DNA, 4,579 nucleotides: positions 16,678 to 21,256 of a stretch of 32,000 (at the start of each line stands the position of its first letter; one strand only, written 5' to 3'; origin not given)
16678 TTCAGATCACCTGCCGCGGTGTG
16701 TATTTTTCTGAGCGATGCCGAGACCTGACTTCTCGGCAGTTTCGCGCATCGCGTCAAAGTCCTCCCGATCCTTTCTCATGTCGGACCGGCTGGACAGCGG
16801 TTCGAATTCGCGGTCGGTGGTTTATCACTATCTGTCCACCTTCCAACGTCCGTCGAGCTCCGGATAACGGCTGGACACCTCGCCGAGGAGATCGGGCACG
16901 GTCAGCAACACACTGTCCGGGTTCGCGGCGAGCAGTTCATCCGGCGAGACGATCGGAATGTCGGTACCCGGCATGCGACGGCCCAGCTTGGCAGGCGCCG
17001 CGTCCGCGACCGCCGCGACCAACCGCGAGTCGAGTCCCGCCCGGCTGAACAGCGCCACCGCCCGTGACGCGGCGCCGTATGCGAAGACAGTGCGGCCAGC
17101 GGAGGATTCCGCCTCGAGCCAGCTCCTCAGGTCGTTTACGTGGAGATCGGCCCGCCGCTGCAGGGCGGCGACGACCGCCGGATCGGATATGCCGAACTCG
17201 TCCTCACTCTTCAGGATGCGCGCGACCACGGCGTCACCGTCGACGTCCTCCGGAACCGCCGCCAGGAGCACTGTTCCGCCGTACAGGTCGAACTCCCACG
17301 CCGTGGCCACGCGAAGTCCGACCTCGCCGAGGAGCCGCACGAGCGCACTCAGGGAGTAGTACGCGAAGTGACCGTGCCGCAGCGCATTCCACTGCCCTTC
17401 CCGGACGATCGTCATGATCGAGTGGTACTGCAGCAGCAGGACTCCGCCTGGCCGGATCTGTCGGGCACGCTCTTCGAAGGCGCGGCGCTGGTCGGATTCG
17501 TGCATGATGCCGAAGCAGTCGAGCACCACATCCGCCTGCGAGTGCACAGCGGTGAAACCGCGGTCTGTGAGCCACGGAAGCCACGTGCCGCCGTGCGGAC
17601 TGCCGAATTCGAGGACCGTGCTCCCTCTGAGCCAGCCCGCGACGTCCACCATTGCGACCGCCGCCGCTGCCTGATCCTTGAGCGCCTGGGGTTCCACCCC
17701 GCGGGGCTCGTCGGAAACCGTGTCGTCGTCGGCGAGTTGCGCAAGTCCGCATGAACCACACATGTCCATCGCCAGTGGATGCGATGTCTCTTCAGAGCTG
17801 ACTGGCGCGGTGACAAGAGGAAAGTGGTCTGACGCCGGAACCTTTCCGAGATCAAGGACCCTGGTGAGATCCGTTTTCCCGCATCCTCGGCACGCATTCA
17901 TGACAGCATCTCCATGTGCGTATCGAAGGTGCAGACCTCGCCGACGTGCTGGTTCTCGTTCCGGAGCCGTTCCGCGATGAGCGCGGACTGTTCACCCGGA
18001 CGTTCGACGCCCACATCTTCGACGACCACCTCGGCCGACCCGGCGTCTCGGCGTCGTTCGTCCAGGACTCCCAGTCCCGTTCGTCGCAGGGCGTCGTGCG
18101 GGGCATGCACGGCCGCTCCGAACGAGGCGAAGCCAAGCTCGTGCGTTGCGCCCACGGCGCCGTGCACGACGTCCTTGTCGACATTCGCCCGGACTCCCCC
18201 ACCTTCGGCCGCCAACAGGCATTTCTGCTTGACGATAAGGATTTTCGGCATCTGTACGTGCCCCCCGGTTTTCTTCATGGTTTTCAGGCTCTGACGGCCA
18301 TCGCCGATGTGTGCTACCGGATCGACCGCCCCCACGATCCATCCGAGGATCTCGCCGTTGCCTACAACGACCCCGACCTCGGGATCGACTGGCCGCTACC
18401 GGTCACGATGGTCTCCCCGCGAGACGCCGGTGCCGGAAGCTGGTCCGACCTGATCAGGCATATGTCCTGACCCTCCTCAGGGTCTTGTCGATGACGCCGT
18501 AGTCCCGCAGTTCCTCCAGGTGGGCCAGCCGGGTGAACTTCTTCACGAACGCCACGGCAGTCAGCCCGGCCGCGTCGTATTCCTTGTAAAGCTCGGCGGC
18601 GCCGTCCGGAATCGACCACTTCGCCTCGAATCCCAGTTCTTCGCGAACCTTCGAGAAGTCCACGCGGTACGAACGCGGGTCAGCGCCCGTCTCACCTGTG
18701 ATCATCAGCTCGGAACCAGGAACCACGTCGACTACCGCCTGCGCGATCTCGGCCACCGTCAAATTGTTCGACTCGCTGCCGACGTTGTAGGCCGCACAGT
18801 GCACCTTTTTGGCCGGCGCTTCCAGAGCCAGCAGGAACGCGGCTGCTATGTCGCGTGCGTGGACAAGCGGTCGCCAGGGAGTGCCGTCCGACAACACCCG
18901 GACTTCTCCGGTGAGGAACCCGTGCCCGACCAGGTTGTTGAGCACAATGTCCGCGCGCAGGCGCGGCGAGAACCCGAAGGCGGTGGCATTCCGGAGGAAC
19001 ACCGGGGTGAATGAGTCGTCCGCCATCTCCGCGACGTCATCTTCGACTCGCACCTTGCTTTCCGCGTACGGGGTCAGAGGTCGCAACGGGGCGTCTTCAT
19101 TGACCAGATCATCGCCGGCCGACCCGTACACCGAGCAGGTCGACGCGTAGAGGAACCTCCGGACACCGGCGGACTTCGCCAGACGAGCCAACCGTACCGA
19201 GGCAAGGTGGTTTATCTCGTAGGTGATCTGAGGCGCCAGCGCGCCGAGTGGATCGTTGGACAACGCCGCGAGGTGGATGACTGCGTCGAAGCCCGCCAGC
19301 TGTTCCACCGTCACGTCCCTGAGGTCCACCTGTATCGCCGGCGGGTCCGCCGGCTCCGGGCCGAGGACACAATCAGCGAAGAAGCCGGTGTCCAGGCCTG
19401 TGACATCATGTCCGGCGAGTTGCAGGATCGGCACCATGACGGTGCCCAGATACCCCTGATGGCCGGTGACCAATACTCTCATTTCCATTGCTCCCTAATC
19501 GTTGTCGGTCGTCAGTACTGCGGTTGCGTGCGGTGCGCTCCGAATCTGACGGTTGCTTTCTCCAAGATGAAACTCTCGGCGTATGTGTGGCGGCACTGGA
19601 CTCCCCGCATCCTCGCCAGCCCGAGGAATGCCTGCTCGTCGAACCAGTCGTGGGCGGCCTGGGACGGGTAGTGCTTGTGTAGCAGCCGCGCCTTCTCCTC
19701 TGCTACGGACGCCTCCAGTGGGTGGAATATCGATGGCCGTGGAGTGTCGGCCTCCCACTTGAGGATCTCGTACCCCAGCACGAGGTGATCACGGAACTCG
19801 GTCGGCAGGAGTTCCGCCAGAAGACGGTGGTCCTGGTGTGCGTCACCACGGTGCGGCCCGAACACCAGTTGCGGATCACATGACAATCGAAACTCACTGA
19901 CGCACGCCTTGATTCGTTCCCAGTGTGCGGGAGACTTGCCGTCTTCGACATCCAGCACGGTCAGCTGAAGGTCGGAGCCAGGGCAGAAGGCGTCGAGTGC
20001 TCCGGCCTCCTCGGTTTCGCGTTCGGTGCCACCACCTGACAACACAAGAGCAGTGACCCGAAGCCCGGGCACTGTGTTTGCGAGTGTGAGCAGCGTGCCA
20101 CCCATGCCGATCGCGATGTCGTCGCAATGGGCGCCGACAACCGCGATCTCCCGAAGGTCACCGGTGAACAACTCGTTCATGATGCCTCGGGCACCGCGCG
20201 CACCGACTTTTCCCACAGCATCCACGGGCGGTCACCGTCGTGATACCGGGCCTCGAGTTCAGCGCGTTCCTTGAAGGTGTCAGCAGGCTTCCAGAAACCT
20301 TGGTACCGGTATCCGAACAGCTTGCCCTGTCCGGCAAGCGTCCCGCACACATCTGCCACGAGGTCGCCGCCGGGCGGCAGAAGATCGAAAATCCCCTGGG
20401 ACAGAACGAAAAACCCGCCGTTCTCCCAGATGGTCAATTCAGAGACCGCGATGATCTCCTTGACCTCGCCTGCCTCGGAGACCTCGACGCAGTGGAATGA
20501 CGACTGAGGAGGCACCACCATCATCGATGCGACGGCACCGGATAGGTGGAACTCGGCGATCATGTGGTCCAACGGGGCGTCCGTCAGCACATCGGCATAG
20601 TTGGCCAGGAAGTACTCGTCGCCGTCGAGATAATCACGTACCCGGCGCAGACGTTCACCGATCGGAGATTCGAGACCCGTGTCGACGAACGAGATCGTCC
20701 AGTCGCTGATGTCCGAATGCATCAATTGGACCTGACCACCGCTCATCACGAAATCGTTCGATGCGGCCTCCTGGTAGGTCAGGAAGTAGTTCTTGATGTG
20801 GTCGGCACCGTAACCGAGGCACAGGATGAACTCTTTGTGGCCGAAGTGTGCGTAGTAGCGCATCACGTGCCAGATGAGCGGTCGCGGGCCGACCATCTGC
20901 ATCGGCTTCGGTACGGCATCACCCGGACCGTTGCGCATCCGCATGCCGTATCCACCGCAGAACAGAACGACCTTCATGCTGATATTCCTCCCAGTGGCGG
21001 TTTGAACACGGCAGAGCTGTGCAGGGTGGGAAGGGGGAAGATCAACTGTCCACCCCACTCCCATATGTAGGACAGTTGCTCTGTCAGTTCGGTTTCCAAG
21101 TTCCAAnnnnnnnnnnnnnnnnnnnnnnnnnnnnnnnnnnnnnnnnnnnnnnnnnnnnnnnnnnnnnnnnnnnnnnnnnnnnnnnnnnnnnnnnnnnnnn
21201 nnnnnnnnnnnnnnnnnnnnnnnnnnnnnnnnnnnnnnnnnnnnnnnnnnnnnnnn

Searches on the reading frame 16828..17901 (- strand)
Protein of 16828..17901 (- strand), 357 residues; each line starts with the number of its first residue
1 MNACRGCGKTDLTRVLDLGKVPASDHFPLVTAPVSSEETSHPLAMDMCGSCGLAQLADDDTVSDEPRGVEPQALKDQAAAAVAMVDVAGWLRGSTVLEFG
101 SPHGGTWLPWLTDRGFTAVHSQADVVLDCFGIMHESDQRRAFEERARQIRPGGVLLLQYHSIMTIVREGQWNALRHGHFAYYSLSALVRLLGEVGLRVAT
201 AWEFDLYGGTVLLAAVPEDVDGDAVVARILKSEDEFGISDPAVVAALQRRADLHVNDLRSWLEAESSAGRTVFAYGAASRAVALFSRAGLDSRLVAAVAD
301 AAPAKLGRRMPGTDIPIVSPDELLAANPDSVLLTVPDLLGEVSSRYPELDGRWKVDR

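Call 4: search_protein_families(library=pfam, proteins=[window:16828-17901:-])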
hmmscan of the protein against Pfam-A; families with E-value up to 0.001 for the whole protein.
window:16828-17901:- (357 aa): 3 families
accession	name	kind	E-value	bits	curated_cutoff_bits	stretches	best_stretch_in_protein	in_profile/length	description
PF08484.17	Methyltransf_14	-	1.3e-25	90.5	23.5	1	207-344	3-143/160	C-methyltransferase C-terminal domain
PF08421.16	Methyltransf_13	-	2.2e-12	47.4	31.3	1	4-58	1-54/62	Putative zinc binding domain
PF13489.12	Methyltransf_23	-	1.1e-08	35.4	27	1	96-199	26-162/164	Methyltransferase domain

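Call 6: search_protein_families(library=ncbifam, proteins=[window:16828-17901:-])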
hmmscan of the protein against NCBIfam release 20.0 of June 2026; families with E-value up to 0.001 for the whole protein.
window:16828-17901:- (357 aa): 0 families

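Call 46: find_homologous_proteins(query=window:16828-17901:-, max_evalue=1e-30)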
Query window:16828-17901:- (357 aa): 4304 proteins with E <= 1e-30 among 8000 candidates; the best 120 are listed.
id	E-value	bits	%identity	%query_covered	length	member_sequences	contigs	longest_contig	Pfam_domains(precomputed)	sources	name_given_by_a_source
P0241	1.4e-234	796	100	100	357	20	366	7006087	PF13489.13,PF08421.17,PF08484.18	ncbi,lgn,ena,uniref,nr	ncbi:class I SAM-dependent methyltransferase [Mycolicibacterium smegmatis]|uniref:Transferase n=3 Ta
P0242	1.0e-209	714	89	100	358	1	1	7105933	PF13489.13,PF08421.17,PF08484.18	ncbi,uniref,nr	ncbi:methyltransferase domain-containing protein [Mycolicibacterium goodii]|uniref:Transferase n=1 T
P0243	3.3e-209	712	89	100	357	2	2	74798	PF13489.13,PF08421.17,PF08484.18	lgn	-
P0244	2.8e-205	699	87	100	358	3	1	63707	PF13489.13,PF08421.17,PF08484.18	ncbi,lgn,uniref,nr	ncbi:methyltransferase domain-containing protein [Mycolicibacterium goodii]|uniref:methyltransferase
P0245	1.5e-196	671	83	100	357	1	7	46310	PF13489.13,PF08421.17,PF08484.18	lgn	-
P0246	2.2e-188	644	81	100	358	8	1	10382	PF13489.13,PF08421.17,PF08484.18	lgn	-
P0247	4.6e-182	623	78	100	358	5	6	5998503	PF13489.13,PF08421.17,PF08484.18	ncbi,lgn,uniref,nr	ncbi:methyltransferase domain-containing protein [Mycolicibacterium diernhoferi]|uniref:Transferase 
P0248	1.2e-180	618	78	100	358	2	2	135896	PF13489.13,PF08421.17,PF08484.18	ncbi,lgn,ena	-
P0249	1.4e-178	611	77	100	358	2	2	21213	PF13489.13,PF08421.17,PF08484.18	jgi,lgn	jgi:hypothetical protein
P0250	5.9e-178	609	78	100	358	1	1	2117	PF13489.13,PF08421.17,PF08484.18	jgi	jgi:C-methyltransferase C-terminal domain/Putative zinc binding domain/Methyltransferase domain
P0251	1.3e-177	608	76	100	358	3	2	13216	PF13489.13,PF08421.17,PF08484.18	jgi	jgi:hypothetical protein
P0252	1.9e-176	604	76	100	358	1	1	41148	PF13489.13,PF08421.17,PF08484.18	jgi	jgi:C-methyltransferase C-terminal domain/Putative zinc binding domain/Methyltransferase domain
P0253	8.4e-176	602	76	100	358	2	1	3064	PF13489.13,PF08421.17,PF08484.18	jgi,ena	-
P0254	3.8e-175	600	76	100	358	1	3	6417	PF13489.13,PF08421.17,PF08484.18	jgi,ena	jgi:hypothetical protein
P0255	6.4e-175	599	76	100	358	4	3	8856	PF13489.13,PF08421.17,PF08484.18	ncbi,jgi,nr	ncbi:MAG: hypothetical protein QOF88_7708 [Mycobacterium sp.]|jgi:hypothetical protein|nr:hypothetic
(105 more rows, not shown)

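Call 47: find_encoding_contigs(protein=P0241, flank=10000, max_places=4)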
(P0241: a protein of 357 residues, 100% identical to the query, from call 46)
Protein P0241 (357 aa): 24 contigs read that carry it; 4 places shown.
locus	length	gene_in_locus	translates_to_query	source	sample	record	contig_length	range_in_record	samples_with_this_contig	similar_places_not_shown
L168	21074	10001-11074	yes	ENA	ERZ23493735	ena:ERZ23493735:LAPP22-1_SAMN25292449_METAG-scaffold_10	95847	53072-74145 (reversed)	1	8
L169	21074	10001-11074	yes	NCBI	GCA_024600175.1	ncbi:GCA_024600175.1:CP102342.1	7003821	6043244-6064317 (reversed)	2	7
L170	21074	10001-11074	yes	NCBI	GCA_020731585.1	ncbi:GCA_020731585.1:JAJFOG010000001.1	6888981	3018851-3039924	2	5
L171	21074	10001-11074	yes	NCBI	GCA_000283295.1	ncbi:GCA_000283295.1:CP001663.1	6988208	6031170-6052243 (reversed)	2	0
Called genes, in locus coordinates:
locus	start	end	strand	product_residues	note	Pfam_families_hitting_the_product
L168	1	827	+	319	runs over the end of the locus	PF01073:3Beta_HSD, PF01370:Epimerase, PF02719:Polysacc_synt_2, PF04321:RmlD_sub_bind, PF07993:NAD_binding_4 (faint), PF13460:NAD_binding_10, PF16363:GDP_Man_Dehyd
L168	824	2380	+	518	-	PF13727:CoA_binding_3 (weak), PF02397:Bac_transf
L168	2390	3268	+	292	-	PF00483:NTP_transferase, PF12804:NTP_transf_3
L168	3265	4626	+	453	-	PF03721:UDPG_MGDP_dh_N, PF03807:F420_oxidored (faint), PF00984:UDPG_MGDP_dh, PF03720:UDPG_MGDP_dh_C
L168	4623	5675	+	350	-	PF04101:Glyco_tran_28_C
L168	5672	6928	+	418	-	PF08421:Methyltransf_13, PF13489:Methyltransf_23, PF08242:Methyltransf_12, PF08484:Methyltransf_14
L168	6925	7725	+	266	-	-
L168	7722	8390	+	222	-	PF02585:PIG-L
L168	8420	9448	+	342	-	PF01073:3Beta_HSD, PF01370:Epimerase, PF04321:RmlD_sub_bind, PF16363:GDP_Man_Dehyd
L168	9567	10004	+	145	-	-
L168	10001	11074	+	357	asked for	PF08421:Methyltransf_13, PF13489:Methyltransf_23 (weak), PF08484:Methyltransf_14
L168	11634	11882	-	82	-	-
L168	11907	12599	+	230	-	-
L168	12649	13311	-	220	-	-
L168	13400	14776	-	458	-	PF00202:Aminotran_3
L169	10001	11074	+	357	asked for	PF08421:Methyltransf_13, PF13489:Methyltransf_23 (weak), PF08484:Methyltransf_14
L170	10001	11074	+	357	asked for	PF08421:Methyltransf_13, PF13489:Methyltransf_23 (weak), PF08484:Methyltransf_14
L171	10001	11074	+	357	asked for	PF08421:Methyltransf_13, PF13489:Methyltransf_23 (weak), PF08484:Methyltransf_14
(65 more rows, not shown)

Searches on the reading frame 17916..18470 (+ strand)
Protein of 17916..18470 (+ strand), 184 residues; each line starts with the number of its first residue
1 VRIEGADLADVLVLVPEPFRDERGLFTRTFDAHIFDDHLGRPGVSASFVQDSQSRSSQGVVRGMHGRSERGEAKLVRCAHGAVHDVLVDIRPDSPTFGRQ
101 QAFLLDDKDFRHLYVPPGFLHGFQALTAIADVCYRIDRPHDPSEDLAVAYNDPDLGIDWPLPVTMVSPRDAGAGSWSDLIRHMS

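Call 41: search_protein_families(library=pfam, proteins=[window:17916-18470:+], max_evalue=0.1)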
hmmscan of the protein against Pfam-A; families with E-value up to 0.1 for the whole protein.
window:17916-18470:+ (184 aa): 1 family
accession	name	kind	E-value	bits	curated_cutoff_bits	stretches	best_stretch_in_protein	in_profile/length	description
PF00908.23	dTDP_sugar_isom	-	1.4e-53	181.5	27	1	7-176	3-166/168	dTDP-4-dehydrorhamnose 3,5-epimerase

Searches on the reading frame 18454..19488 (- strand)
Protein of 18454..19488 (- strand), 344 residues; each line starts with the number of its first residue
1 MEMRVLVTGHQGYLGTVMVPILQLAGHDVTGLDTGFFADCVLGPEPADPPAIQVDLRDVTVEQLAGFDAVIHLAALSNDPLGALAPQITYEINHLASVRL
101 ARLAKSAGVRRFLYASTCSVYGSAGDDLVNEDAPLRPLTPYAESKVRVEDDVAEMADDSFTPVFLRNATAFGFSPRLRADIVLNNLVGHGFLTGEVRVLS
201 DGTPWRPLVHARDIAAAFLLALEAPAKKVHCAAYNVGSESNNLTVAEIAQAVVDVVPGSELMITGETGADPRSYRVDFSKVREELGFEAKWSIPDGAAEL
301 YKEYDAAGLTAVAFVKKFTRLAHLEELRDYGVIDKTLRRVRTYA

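Call 4: search_protein_families(library=pfam, proteins=[window:18454-19488:-])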
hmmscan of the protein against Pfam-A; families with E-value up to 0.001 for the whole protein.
window:18454-19488:- (344 aa): 5 families
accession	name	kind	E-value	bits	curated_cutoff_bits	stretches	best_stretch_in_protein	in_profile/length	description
PF01370.27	Epimerase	-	1.8e-43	149.1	20.9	1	5-237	1-240/240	NAD dependent epimerase/dehydratase family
PF16363.11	GDP_Man_Dehyd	-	2.9e-23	83.3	27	1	6-299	1-331/332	GDP-mannose 4,6 dehydratase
PF04321.23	RmlD_sub_bind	-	1.6e-14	54.1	27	1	3-256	1-231/287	RmlD substrate binding domain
PF01073.25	3Beta_HSD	-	5.6e-08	32.6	22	1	6-201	1-214/280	3-beta hydroxysteroid dehydrogenase/isomerase family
PF13460.12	NAD_binding_10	-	0.0006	20.2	27.2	0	51-153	43-132/184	NAD(P)H-binding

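Call 6: search_protein_families(library=ncbifam, proteins=[window:18454-19488:-])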
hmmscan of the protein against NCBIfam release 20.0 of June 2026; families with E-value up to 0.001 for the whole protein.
window:18454-19488:- (344 aa): 17 families
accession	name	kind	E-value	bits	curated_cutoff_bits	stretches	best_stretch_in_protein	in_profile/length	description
TIGR01179.1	galE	equivalog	2.5e-29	102.2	262.3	2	4-172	1-178/332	UDP-glucose 4-epimerase GalE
TIGR04180.1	EDH_00030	hypoth_equivalog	8e-19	67.8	475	1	5-264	1-263/297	NAD-dependent 4,6-dehydratase LegB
TIGR01181.1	dTDP_gluc_dehyt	equivalog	2.4e-14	53.2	365.1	1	5-300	2-307/321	dTDP-glucose 4,6-dehydratase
TIGR03466.1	HpnA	hypoth_equivalog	8.2e-14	51.2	367.65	1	3-224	1-219/327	hopanoid-associated sugar epimerase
NF007956.0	PRK10675.1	subfamily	1e-12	47.9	394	1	3-155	1-163/338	UDP-glucose 4-epimerase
TIGR02197.1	heptose_epim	equivalog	1.8e-12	47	274.6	1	5-154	1-151/316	ADP-glyceromanno-heptose 6-epimerase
TIGR01214.1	rmlD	equivalog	3.8e-12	45.9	224.05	1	4-233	1-208/285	dTDP-4-dehydrorhamnose reductase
NF042422.1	oxyalk_red_OleD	equivalog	7.8e-12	45.2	580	1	3-255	1-249/329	2-alkyl-3-oxoalkanoate reductase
NF058621.1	DiazavRedAvaA7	equivalog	9.4e-11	41.9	400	1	3-229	1-226/304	3-diazoavenalumate denitrifying reductase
NF042423.1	oxyalk_red_Shew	equivalog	3.3e-09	36.3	580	1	4-252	10-253/331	2-alkyl-3-oxoalkanoate reductase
NF047922.1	GDPFucSynFcl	equivalog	2.9e-08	33.5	500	1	195-304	196-301/308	GDP-L-fucose synthase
NF043036.1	ErythonDh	equivalog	3.7e-08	32.9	325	1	3-149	1-157/321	D-erythronate dehydrogenase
TIGR02622.1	CDP_4_6_dhtase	equivalog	3.2e-07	29.8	278.45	1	3-304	5-330/352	CDP-glucose 4,6-dehydratase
NF011728.1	PRK15181.1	equivalog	4.2e-07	29.3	760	1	51-168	73-193/348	Vi polysaccharide biosynthesis UDP-N-acetylglucosaminuronic acid C-4 epimerase TviC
NF052578.1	StrlDmthSdmBMthl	equivalog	9.9e-07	28.8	600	1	3-240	1-231/328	sterol demethylase protein SdmB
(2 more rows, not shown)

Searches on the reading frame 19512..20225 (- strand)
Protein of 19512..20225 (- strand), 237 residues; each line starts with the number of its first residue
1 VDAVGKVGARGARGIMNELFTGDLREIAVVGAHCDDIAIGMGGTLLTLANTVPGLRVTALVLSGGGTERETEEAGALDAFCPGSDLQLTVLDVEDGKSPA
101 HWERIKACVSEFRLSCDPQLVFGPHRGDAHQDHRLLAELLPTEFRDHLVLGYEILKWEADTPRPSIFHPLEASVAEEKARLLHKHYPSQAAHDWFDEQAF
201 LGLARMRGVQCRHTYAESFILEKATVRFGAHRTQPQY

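Call 4: search_protein_families(library=pfam, proteins=[window:19512-20225:-])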
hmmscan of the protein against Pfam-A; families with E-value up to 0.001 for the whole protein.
window:19512-20225:- (237 aa): 1 family
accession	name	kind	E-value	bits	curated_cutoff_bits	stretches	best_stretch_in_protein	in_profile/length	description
PF02585.22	PIG-L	-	7.5e-10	39.8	28.2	1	29-139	2-124/129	GlcNAc-PI de-N-acetylase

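Call 6: search_protein_families(library=ncbifam, proteins=[window:19512-20225:-])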
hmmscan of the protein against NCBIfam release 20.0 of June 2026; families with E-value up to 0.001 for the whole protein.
window:19512-20225:- (237 aa): 1 family
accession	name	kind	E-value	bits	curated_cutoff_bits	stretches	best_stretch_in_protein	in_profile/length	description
TIGR04001.1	thiol_BshB1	equivalog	7.8e-10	38.9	182.5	1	27-140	4-118/226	bacillithiol biosynthesis deacetylase BshB1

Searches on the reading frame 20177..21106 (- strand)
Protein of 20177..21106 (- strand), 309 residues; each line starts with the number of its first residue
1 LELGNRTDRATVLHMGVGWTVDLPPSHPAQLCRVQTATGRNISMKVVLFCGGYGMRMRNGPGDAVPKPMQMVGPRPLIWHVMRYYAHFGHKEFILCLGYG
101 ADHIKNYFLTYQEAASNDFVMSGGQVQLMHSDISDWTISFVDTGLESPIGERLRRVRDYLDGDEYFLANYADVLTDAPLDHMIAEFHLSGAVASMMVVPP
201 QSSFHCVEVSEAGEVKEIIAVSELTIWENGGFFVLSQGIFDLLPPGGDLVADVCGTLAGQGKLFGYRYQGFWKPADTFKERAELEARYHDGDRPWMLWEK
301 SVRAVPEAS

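Call 4: search_protein_families(library=pfam, proteins=[window:20177-21106:-])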
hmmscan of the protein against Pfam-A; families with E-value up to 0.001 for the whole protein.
window:20177-21106:- (309 aa): 0 families

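Call 11: search_protein_families(library=ncbifam, proteins=[window:20177-21106:-], max_evalue=0.01)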
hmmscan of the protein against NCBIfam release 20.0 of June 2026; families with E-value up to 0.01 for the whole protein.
window:20177-21106:- (309 aa): 11 families
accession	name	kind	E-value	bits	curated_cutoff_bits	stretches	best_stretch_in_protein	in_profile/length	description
TIGR02623.1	G1P_cyt_trans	equivalog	4e-52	177.2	300.25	1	44-298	1-255/255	glucose-1-phosphate cytidylyltransferase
TIGR03992.1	Arch_glmU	subfamily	1.3e-12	47.4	292.1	1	44-243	1-176/393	bifunctional sugar-1-phosphate nucleotidylyltransferase/acetyltransferase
NF045761.1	NAMPUrTaseMurU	equivalog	8.1e-09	35.7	250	1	44-107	1-63/226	N-acetylmuramate alpha-1-phosphate uridylyltransferase MurU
NF049965.1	GlMnHpPGnyltfHddC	equivalog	1.4e-08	34.7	300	1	44-109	1-65/221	D-glycero-D-manno-heptose 1-phosphate guanosyltransferase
NF052502.1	man1P_GTase_Rv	exception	3.1e-07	29.6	440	0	46-110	3-66/352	mannose-1-phosphate guanylyltransferase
NF041313.1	UDPGP_AglF_Halo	equivalog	4.5e-07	29.5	400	1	44-108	1-64/234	UTP--glucose-1-phosphate uridylyltransferase AglF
TIGR01099.1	galU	equivalog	0.00027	20.6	326.8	1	44-192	2-152/261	UTP--glucose-1-phosphate uridylyltransferase GalU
TIGR01173.1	glmU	equivalog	0.00036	19.5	366.85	1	44-112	1-65/452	bifunctional UDP-N-acetylglucosamine diphosphorylase/glucosamine-1-phosphate N-acetyltransferase GlmU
NF010933.0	PRK14353.1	equivalog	0.0021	16.8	505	1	44-111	6-69/453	bifunctional UDP-N-acetylglucosamine diphosphorylase/glucosamine-1-phosphate N-acetyltransferase GlmU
NF041135.1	IPPtranDIPPsyn_Thcocales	equivalog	0.0029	16.7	580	0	44-109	1-61/419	bifunctional L-myo-inositol-1-phosphate cytidylyltransferase/CDP-L-myo-inositol myo-inositolphosphotransferase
NF045697.1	MurNAcPUrMurU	equivalog_domain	0.0072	15.8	370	0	49-129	3-80/229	N-acetylmuramate alpha-1-phosphate uridylyltransferase MurU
